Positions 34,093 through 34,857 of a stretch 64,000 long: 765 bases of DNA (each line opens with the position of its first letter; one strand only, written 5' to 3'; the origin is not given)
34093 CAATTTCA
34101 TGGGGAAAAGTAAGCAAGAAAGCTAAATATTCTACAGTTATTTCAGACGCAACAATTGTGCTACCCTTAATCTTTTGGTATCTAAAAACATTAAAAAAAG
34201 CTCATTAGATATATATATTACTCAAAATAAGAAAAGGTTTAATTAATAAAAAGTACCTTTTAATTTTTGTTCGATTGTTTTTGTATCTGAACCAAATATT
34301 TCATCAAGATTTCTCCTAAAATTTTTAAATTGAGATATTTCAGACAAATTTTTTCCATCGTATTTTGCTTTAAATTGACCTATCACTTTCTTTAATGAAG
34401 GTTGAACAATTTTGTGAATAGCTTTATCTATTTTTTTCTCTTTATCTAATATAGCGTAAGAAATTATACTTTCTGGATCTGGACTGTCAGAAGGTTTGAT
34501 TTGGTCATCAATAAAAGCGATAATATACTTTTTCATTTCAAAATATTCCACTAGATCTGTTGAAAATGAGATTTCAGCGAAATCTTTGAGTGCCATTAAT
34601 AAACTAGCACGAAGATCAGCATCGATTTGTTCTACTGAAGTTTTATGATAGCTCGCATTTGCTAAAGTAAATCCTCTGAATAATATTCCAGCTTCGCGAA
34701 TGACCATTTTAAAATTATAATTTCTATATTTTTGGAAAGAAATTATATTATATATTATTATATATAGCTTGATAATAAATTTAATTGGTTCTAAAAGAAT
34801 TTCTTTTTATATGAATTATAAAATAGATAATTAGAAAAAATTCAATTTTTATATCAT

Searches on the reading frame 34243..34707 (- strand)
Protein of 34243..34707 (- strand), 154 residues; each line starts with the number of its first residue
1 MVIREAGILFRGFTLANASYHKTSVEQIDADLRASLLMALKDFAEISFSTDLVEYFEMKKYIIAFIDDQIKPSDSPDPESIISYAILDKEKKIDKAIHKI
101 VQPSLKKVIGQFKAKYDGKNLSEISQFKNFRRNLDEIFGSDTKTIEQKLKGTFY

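Call 59: search_protein_families(library=pfam, proteins=[window:34243-34707:-], max_evalue=0.01)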
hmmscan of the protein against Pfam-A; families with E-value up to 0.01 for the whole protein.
window:34243-34707:- (154 aa): 1 family
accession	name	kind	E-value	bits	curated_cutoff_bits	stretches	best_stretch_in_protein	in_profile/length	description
PF07751.16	Abi_2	-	0.0061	17.3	25.6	0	25-119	37-122/184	Abi-like protein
